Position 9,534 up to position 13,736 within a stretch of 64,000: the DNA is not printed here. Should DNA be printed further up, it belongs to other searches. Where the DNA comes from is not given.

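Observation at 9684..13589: PolC-type replicase with the proofreading exonuclease domain cleanly absent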

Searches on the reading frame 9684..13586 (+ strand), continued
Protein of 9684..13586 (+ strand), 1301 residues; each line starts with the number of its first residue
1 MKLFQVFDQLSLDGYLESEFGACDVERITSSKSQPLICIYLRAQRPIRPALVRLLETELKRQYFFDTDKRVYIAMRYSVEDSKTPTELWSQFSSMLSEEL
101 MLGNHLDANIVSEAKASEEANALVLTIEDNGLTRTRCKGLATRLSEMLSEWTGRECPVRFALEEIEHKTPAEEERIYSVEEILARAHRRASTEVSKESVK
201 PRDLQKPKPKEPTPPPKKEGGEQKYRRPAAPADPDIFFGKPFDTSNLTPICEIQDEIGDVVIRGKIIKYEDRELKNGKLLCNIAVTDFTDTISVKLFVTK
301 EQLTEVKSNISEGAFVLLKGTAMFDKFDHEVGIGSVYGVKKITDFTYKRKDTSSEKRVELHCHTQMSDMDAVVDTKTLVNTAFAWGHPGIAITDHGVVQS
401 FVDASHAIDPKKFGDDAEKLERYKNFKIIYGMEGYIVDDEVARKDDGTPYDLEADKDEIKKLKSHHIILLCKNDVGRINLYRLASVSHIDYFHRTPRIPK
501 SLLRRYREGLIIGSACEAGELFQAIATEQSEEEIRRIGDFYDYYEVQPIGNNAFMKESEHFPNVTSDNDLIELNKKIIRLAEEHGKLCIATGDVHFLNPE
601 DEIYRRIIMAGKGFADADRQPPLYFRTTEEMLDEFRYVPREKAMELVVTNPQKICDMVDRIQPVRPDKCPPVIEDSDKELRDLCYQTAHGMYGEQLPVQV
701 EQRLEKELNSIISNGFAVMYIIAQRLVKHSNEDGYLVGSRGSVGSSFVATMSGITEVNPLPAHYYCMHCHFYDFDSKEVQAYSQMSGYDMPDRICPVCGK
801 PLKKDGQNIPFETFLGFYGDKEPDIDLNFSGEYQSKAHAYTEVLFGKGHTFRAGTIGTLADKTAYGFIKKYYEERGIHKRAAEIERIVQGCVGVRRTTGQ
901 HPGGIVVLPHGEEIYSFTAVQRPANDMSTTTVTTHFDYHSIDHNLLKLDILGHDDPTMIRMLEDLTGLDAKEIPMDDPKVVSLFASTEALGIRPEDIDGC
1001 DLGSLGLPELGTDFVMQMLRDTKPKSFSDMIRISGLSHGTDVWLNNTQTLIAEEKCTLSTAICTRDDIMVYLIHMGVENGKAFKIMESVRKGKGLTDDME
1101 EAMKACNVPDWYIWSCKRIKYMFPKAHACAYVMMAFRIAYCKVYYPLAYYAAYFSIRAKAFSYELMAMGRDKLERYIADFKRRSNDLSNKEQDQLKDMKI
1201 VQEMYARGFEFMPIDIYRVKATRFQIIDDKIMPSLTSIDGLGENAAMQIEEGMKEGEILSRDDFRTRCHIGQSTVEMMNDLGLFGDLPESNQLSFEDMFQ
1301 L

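Call 7: find_homologous_proteins(query=window:9684-13586:+, max_evalue=1e-50)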
Query window:9684-13586:+ (1301 aa): 8000 proteins with E <= 1e-50 among 8000 candidates; the best 120 are listed.
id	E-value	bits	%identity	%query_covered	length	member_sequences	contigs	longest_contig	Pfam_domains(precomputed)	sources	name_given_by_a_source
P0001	0.0e+0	3022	100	100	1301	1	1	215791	PF02811.27,PF14579.13,PF17657.7,PF07733.19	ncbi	-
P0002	0.0e+0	2463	81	100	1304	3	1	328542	PF02811.27,PF01336.32,PF17657.7,PF07733.19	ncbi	-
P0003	0.0e+0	2360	77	100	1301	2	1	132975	PF02811.27,PF14579.13,PF17657.7,PF07733.19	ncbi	-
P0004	0.0e+0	2146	72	100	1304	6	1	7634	PF02811.27,PF14579.13,PF17657.7,PF07733.19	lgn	-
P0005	0.0e+0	2082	70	100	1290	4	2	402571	PF02811.27,PF14579.13,PF01336.32,PF17657.7,PF07733.19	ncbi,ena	-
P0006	0.0e+0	2078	-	-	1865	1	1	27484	PF00929.32,PF02811.27,PF14579.13,PF14480.12,PF01336.32,PF17657.7,PF07733.19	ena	-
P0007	0.0e+0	2002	67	100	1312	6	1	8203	PF02811.27,PF14579.13,PF17657.7,PF07733.19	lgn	-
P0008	0.0e+0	2000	66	100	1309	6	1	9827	PF02811.27,PF14579.13,PF17657.7,PF07733.19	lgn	-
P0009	0.0e+0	1973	65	100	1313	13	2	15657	PF02811.27,PF14579.13,PF17657.7,PF07733.19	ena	-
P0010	0.0e+0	1971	66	100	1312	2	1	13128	PF02811.27,PF14579.13,PF17657.7,PF07733.19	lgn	-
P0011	0.0e+0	1966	66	100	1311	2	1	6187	PF02811.27,PF14579.13,PF17657.7,PF07733.19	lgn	-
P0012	0.0e+0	1963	66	100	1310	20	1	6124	PF02811.27,PF14579.13,PF17657.7,PF07733.19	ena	-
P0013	0.0e+0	1962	66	100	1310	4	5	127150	PF02811.27,PF14579.13,PF17657.7,PF07733.19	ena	-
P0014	0.0e+0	1961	66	100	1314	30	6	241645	PF02811.27,PF14579.13,PF17657.7,PF07733.19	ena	-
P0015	0.0e+0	1961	65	100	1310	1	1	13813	PF02811.27,PF14579.13,PF01336.32,PF17657.7,PF07733.19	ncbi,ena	-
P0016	0.0e+0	1958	66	100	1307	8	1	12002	PF02811.27,PF14579.13,PF17657.7,PF07733.19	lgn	-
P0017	0.0e+0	1953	65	100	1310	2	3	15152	PF02811.27,PF14579.13,PF17657.7,PF07733.19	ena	-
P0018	0.0e+0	1952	66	100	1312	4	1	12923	PF02811.27,PF14579.13,PF17657.7,PF07733.19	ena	-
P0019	0.0e+0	1904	63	100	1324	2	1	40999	PF02811.27,PF14579.13,PF14480.12,PF17657.7,PF07733.19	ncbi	-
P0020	0.0e+0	1876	64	100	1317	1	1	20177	PF02811.27,PF14579.13,PF14480.12,PF01336.32,PF17657.7,PF07733.19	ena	-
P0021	0.0e+0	1874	66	95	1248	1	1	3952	PF02811.27,PF17657.7,PF07733.19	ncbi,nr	ncbi:MAG: PolC-type DNA polymerase III, partial [Lachnospiraceae bacterium]|nr:PolC-type DNA polymer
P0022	0.0e+0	1868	62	100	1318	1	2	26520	PF02811.27,PF14480.12,PF17657.7,PF07733.19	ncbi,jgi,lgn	-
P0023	0.0e+0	1841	77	65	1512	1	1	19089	PF00929.32,PF02811.27,PF14579.13,PF14480.12,PF17657.7,PF07733.19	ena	-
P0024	0.0e+0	1839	62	100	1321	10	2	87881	PF02811.27,PF14579.13,PF17657.7,PF07733.19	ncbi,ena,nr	ncbi:MAG: PolC-type DNA polymerase III [Lachnospiraceae bacterium]|nr:PolC-type DNA polymerase III [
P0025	0.0e+0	1838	62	99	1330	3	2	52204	PF02811.27,PF14579.13,PF17657.7,PF07733.19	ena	-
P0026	0.0e+0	1834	62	100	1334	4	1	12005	PF02811.27,PF14579.13,PF17657.7,PF07733.19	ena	-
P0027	0.0e+0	1829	61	100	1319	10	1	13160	PF02811.27,PF14579.13,PF17657.7,PF07733.19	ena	-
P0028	0.0e+0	1827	62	99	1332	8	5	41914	PF02811.27,PF14579.13,PF17657.7,PF07733.19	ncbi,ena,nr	ncbi:MAG: PolC-type DNA polymerase III [Lachnospiraceae bacterium]|nr:PolC-type DNA polymerase III [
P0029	0.0e+0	1825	76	65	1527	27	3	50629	PF00929.32,PF13482.13,PF02811.27,PF14579.13,PF14480.12,PF17657.7,PF07733.19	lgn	-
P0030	0.0e+0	1820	62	100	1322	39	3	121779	PF02811.27,PF14579.13,PF17657.7,PF07733.19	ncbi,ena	-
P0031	0.0e+0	1819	77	65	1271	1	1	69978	PF00929.32,PF02811.27,PF14579.13,PF17657.7,PF07733.19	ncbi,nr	ncbi:MAG: PolC-type DNA polymerase III, partial [Lachnospiraceae bacterium]|nr:PolC-type DNA polymer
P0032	0.0e+0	1808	74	65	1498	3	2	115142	PF00929.32,PF13482.13,PF02811.27,PF16473.12,PF14579.13,PF14480.12,PF11490.14,PF17657.7,PF07733.19,PF21762.4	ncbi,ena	-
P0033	0.0e+0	1802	62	100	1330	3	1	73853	PF02811.27,PF14579.13,PF01336.32,PF17657.7,PF07733.19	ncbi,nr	ncbi:MAG: PolC-type DNA polymerase III [Lachnospiraceae bacterium]|nr:PolC-type DNA polymerase III [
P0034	0.0e+0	1801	74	65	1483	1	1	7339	PF00929.32,PF13482.13,PF02811.27,PF14579.13,PF14480.12,PF11490.14,PF17657.7,PF07733.19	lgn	-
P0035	0.0e+0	1799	61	100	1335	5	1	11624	PF02811.27,PF14579.13,PF17657.7,PF07733.19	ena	-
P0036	0.0e+0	1799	61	100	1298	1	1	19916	PF02811.27,PF14579.13,PF14480.12,PF17657.7,PF07733.19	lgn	-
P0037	0.0e+0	1788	61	100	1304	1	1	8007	PF02811.27,PF14579.13,PF17657.7,PF07733.19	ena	-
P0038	0.0e+0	1786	60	100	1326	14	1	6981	PF02811.27,PF14579.13,PF17657.7,PF07733.19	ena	-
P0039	0.0e+0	1782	75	65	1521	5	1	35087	PF00929.32,PF13482.13,PF02811.27,PF14579.13,PF14480.12,PF11490.14,PF17657.7,PF07733.19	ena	-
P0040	0.0e+0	1781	74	66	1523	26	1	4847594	PF00929.32,PF02811.27,PF14579.13,PF14480.12,PF11490.14,PF17657.7,PF07733.19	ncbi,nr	ncbi:PolC-type DNA polymerase III [Lachnoclostridium phytofermentans]|nr:PolC-type DNA polymerase II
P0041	0.0e+0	1777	74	64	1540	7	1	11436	PF00929.32,PF13482.13,PF02811.27,PF14579.13,PF14480.12,PF17657.7,PF07733.19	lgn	-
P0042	0.0e+0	1776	73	65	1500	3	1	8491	PF00929.32,PF13482.13,PF02811.27,PF16473.12,PF14579.13,PF14480.12,PF11490.14,PF17657.7,PF07733.19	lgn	-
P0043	0.0e+0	1776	75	65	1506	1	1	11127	PF00929.32,PF02811.27,PF16473.12,PF14579.13,PF14480.12,PF01336.32,PF17657.7,PF07733.19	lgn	-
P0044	0.0e+0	1775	75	65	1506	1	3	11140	PF00929.32,PF02811.27,PF16473.12,PF14579.13,PF14480.12,PF01336.32,PF17657.7,PF07733.19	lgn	-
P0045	0.0e+0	1774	60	100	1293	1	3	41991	PF02811.27,PF14579.13,PF01336.32,PF17657.7,PF07733.19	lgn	-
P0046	0.0e+0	1773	74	65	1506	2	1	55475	PF00929.32,PF02811.27,PF16473.12,PF14579.13,PF14480.12,PF01336.32,PF17657.7,PF07733.19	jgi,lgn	jgi:DNA polymerase III subunit alpha, Gram-positive type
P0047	0.0e+0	1770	74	65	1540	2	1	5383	PF00929.32,PF02811.27,PF14579.13,PF14480.12,PF17657.7,PF07733.19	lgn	-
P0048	0.0e+0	1768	72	65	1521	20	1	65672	PF00929.32,PF02811.27,PF14579.13,PF14480.12,PF17657.7,PF07733.19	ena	-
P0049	0.0e+0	1766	73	65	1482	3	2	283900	PF00929.32,PF02811.27,PF14579.13,PF14480.12,PF17657.7,PF07733.19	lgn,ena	-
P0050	0.0e+0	1765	73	65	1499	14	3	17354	PF00929.32,PF13482.13,PF02811.27,PF14579.13,PF14480.12,PF17657.7,PF07733.19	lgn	-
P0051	0.0e+0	1765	73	65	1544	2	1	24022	PF00929.32,PF02811.27,PF16473.12,PF14579.13,PF14480.12,PF17657.7,PF07733.19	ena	-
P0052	0.0e+0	1765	61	100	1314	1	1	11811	PF02811.27,PF14579.13,PF14480.12,PF17657.7,PF07733.19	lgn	-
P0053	0.0e+0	1756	75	65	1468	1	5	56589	PF00929.32,PF13482.13,PF02811.27,PF14579.13,PF14480.12,PF17657.7,PF07733.19,PF21762.4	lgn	-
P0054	0.0e+0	1754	74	65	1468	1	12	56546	PF00929.32,PF13482.13,PF02811.27,PF14579.13,PF14480.12,PF17657.7,PF07733.19,PF21762.4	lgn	-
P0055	0.0e+0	1752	74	65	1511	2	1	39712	PF00929.32,PF02811.27,PF14579.13,PF14480.12,PF01336.32,PF17657.7,PF07733.19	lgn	-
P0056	0.0e+0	1751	74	65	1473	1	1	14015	PF00929.32,PF13482.13,PF02811.27,PF14579.13,PF14480.12,PF17657.7,PF07733.19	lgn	-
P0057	0.0e+0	1751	74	65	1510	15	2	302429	PF00929.32,PF02811.27,PF14579.13,PF14480.12,PF01336.32,PF17657.7,PF07733.19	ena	-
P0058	0.0e+0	1751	74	65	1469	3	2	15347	PF00929.32,PF13482.13,PF02811.27,PF14579.13,PF14480.12,PF17657.7,PF07733.19,PF21762.4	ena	-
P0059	0.0e+0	1748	71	65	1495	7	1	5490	PF00929.32,PF13482.13,PF02811.27,PF16473.12,PF14579.13,PF14480.12,PF17657.7,PF07733.19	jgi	-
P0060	0.0e+0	1748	74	65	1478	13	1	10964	PF00929.32,PF02811.27,PF14579.13,PF14480.12,PF17657.7,PF07733.19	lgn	-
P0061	0.0e+0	1746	74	65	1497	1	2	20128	PF00929.32,PF02811.27,PF16473.12,PF14579.13,PF14480.12,PF01336.32,PF17657.7,PF07733.19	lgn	-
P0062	0.0e+0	1746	72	65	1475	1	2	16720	PF00929.32,PF02811.27,PF16473.12,PF14579.13,PF14480.12,PF17657.7,PF07733.19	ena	-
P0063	0.0e+0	1745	73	65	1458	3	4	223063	PF00929.32,PF02811.27,PF16473.12,PF14579.13,PF14480.12,PF01336.32,PF17657.7,PF07733.19,PF21762.4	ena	-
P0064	0.0e+0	1744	72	65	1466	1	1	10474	PF00929.32,PF02811.27,PF16473.12,PF14579.13,PF14480.12,PF17657.7,PF07733.19,PF21762.4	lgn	-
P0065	0.0e+0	1743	73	65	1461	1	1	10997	PF00929.32,PF02811.27,PF16473.12,PF14579.13,PF14480.12,PF01336.32,PF17657.7,PF07733.19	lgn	-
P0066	0.0e+0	1743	72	65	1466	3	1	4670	PF00929.32,PF02811.27,PF16473.12,PF14579.13,PF14480.12,PF17657.7,PF07733.19,PF21762.4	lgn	-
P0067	0.0e+0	1742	73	65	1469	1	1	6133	PF00929.32,PF02811.27,PF16473.12,PF14579.13,PF14480.12,PF01336.32,PF17657.7,PF07733.19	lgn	-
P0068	0.0e+0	1742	72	65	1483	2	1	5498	PF00929.32,PF13482.13,PF02811.27,PF14579.13,PF14480.12,PF17657.7,PF07733.19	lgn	-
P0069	0.0e+0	1742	73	65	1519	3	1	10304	PF00929.32,PF02811.27,PF14579.13,PF14480.12,PF17657.7,PF07733.19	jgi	jgi:DNA polymerase-3 subunit alpha (Gram-positive type)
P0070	0.0e+0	1742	73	65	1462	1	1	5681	PF00929.32,PF02811.27,PF16473.12,PF14579.13,PF14480.12,PF01336.32,PF17657.7,PF07733.19,PF21762.4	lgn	-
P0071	0.0e+0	1741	72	65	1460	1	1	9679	PF00929.32,PF02811.27,PF16473.12,PF14579.13,PF14480.12,PF01336.32,PF17657.7,PF07733.19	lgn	-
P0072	0.0e+0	1741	74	65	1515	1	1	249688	PF00929.32,PF02811.27,PF16473.12,PF14579.13,PF14480.12,PF01336.32,PF17657.7,PF07733.19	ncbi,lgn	ncbi:MAG: PolC-type DNA polymerase III [Anaerocolumna sp.]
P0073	0.0e+0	1740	61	95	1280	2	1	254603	PF02811.27,PF14579.13,PF17657.7,PF07733.19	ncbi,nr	ncbi:MAG: PolC-type DNA polymerase III [Lachnospiraceae bacterium]|nr:PolC-type DNA polymerase III [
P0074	0.0e+0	1739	71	65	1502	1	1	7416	PF00929.32,PF13482.13,PF02811.27,PF14579.13,PF14480.12,PF17657.7,PF07733.19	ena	-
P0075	0.0e+0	1739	72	65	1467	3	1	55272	PF00929.32,PF02811.27,PF14579.13,PF14480.12,PF17657.7,PF07733.19,PF21762.4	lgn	-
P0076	0.0e+0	1739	73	65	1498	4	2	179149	PF00929.32,PF13482.13,PF02811.27,PF16473.12,PF14579.13,PF14480.12,PF01336.32,PF17657.7,PF07733.19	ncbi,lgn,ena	-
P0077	0.0e+0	1738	74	65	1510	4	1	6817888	PF00929.32,PF02811.27,PF14579.13,PF14480.12,PF01336.32,PF17657.7,PF07733.19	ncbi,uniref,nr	ncbi:PolC-type DNA polymerase III [Anaerocolumna sp. AGMB13025]|uniref:PolC-type DNA polymerase III 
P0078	0.0e+0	1738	72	65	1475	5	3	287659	PF00929.32,PF13482.13,PF02811.27,PF14579.13,PF14480.12,PF01336.32,PF11490.14,PF17657.7,PF07733.19,PF21762.4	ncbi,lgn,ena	-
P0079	0.0e+0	1738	73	65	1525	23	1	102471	PF00929.32,PF02811.27,PF14579.13,PF14480.12,PF01336.32,PF17657.7,PF07733.19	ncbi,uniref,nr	ncbi:PolC-type DNA polymerase III [Anaerocolumna aminovalerica]|uniref:PolC-type DNA polymerase III 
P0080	0.0e+0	1737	74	65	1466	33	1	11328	PF00929.32,PF02811.27,PF14579.13,PF14480.12,PF01336.32,PF17657.7,PF07733.19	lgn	-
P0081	0.0e+0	1736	73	64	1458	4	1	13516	PF00929.32,PF13482.13,PF02811.27,PF14579.13,PF14480.12,PF17657.7,PF07733.19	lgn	-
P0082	0.0e+0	1736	72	65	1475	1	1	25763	PF00929.32,PF02811.27,PF14579.13,PF14480.12,PF17657.7,PF07733.19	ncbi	ncbi:MAG: PolC-type DNA polymerase III [Acetivibrio ethanolgignens]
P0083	0.0e+0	1735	73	65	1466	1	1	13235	PF00929.32,PF02811.27,PF14579.13,PF14480.12,PF01336.32,PF17657.7,PF07733.19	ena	-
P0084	0.0e+0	1735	73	65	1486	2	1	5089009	PF00929.32,PF02811.27,PF16473.12,PF14579.13,PF14480.12,PF17657.7,PF07733.19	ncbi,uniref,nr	ncbi:PolC-type DNA polymerase III [Anaeromicropila herbilytica]|uniref:DNA polymerase III PolC-type 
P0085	0.0e+0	1735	73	65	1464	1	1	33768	PF00929.32,PF02811.27,PF14579.13,PF14480.12,PF01336.32,PF17657.7,PF07733.19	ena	-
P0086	0.0e+0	1735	72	65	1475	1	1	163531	PF00929.32,PF02811.27,PF14579.13,PF14480.12,PF17657.7,PF07733.19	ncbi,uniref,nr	ncbi:PolC-type DNA polymerase III [Acetivibrio ethanolgignens]|uniref:DNA polymerase III PolC-type n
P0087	0.0e+0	1735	72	65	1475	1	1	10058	PF00929.32,PF02811.27,PF14579.13,PF14480.12,PF17657.7,PF07733.19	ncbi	ncbi:MAG: PolC-type DNA polymerase III [Acetivibrio ethanolgignens]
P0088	0.0e+0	1734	72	65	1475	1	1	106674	PF00929.32,PF02811.27,PF14579.13,PF14480.12,PF17657.7,PF07733.19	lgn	-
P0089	0.0e+0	1734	72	65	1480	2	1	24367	PF00929.32,PF02811.27,PF16473.12,PF14579.13,PF14480.12,PF01336.32,PF17657.7,PF07733.19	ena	-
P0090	0.0e+0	1733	72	65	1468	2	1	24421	PF00929.32,PF02811.27,PF14579.13,PF14480.12,PF01336.32,PF17657.7,PF07733.19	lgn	-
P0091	0.0e+0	1733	73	65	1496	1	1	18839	PF00929.32,PF13482.13,PF02811.27,PF14579.13,PF14480.12,PF01336.32,PF17657.7,PF07733.19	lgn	-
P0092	0.0e+0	1733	72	66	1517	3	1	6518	PF00929.32,PF02811.27,PF14579.13,PF14480.12,PF01336.32,PF17657.7,PF07733.19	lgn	-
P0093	0.0e+0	1733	74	65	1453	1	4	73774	PF00929.32,PF02811.27,PF16473.12,PF14579.13,PF14480.12,PF01336.32,PF17657.7,PF07733.19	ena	-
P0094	0.0e+0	1733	72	65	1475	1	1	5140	PF00929.32,PF02811.27,PF14579.13,PF14480.12,PF17657.7,PF07733.19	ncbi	ncbi:MAG: PolC-type DNA polymerase III [Acetivibrio ethanolgignens]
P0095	0.0e+0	1732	74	65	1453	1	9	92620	PF00929.32,PF02811.27,PF16473.12,PF14579.13,PF14480.12,PF01336.32,PF17657.7,PF07733.19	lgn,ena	-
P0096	0.0e+0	1732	72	65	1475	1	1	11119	PF00929.32,PF02811.27,PF14579.13,PF14480.12,PF17657.7,PF07733.19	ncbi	ncbi:MAG: PolC-type DNA polymerase III [Acetivibrio ethanolgignens]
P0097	0.0e+0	1732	72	65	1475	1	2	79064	PF00929.32,PF02811.27,PF14579.13,PF14480.12,PF17657.7,PF07733.19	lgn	-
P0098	0.0e+0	1732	72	65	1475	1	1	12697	PF00929.32,PF02811.27,PF14579.13,PF14480.12,PF17657.7,PF07733.19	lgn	-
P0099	0.0e+0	1731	74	65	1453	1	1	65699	PF00929.32,PF02811.27,PF16473.12,PF14579.13,PF14480.12,PF01336.32,PF17657.7,PF07733.19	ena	-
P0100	0.0e+0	1731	74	65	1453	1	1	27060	PF00929.32,PF02811.27,PF16473.12,PF14579.13,PF14480.12,PF01336.32,PF17657.7,PF07733.19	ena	-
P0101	0.0e+0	1731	74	65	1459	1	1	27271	PF00929.32,PF02811.27,PF16473.12,PF14579.13,PF14480.12,PF01336.32,PF17657.7,PF07733.19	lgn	-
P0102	0.0e+0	1731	73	65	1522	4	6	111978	PF00929.32,PF02811.27,PF14579.13,PF14480.12,PF01336.32,PF17657.7,PF07733.19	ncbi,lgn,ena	-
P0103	0.0e+0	1731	67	87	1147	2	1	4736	PF02811.27,PF17657.7,PF07733.19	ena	-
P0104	0.0e+0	1731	73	65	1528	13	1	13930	PF00929.32,PF02811.27,PF16473.12,PF14579.13,PF17657.7,PF07733.19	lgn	-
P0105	0.0e+0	1731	71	65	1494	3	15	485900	PF00929.32,PF02811.27,PF14579.13,PF14480.12,PF17657.7,PF07733.19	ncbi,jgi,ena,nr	ncbi:MAG: PolC-type DNA polymerase III [Lachnospiraceae bacterium]|nr:PolC-type DNA polymerase III [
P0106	0.0e+0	1731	73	65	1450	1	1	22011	PF00929.32,PF13482.13,PF02811.27,PF16473.12,PF14579.13,PF14480.12,PF17657.7,PF07733.19,PF21762.4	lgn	-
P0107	0.0e+0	1730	74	65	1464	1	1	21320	PF00929.32,PF02811.27,PF16473.12,PF14579.13,PF14480.12,PF01336.32,PF17657.7,PF07733.19,PF21762.4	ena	-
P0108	0.0e+0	1730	74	65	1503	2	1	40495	PF00929.32,PF02811.27,PF14579.13,PF14480.12,PF01336.32,PF17657.7,PF07733.19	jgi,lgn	jgi:DNA polymerase-3 subunit alpha (Gram-positive type)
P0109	0.0e+0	1730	72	65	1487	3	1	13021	PF00929.32,PF13482.13,PF02811.27,PF14579.13,PF14480.12,PF01336.32,PF17657.7,PF07733.19,PF21762.4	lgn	-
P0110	0.0e+0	1730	73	65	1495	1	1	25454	PF00929.32,PF13482.13,PF02811.27,PF14579.13,PF14480.12,PF01336.32,PF17657.7,PF07733.19,PF21762.4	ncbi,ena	-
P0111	0.0e+0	1730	73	65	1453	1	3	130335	PF00929.32,PF02811.27,PF16473.12,PF14579.13,PF14480.12,PF01336.32,PF17657.7,PF07733.19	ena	-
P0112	0.0e+0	1730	74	65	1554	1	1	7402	PF00929.32,PF02811.27,PF14579.13,PF14480.12,PF01336.32,PF17657.7,PF07733.19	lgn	-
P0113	0.0e+0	1730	72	65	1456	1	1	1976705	PF00929.32,PF13482.13,PF02811.27,PF14579.13,PF14480.12,PF01336.32,PF11490.14,PF17657.7,PF07733.19,PF21762.4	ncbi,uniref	ncbi:PolC-type DNA polymerase III [Anaerolentibacter hominis]|uniref:PolC-type DNA polymerase III n=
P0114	0.0e+0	1730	73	65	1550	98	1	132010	PF00929.32,PF13482.13,PF02811.27,PF16473.12,PF14579.13,PF14480.12,PF01336.32,PF17657.7,PF07733.19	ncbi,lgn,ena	-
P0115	0.0e+0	1730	74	65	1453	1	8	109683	PF00929.32,PF02811.27,PF16473.12,PF14579.13,PF14480.12,PF01336.32,PF17657.7,PF07733.19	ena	-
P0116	0.0e+0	1729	74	65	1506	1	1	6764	PF00929.32,PF02811.27,PF16473.12,PF14579.13,PF14480.12,PF01336.32,PF17657.7,PF07733.19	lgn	-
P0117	0.0e+0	1729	-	-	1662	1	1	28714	PF00929.32,PF02811.27,PF16473.12,PF14579.13,PF14480.12,PF01336.32,PF17657.7,PF07733.19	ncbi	-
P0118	0.0e+0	1729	59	100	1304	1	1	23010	PF02811.27,PF17657.7,PF07733.19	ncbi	ncbi:MAG: PolC-type DNA polymerase III [Lachnospiraceae bacterium]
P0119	0.0e+0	1729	73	65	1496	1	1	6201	PF00929.32,PF13482.13,PF02811.27,PF14579.13,PF14480.12,PF01336.32,PF17657.7,PF07733.19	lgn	-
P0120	0.0e+0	1729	74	65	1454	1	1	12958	PF00929.32,PF02811.27,PF16473.12,PF14579.13,PF14480.12,PF01336.32,PF17657.7,PF07733.19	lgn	-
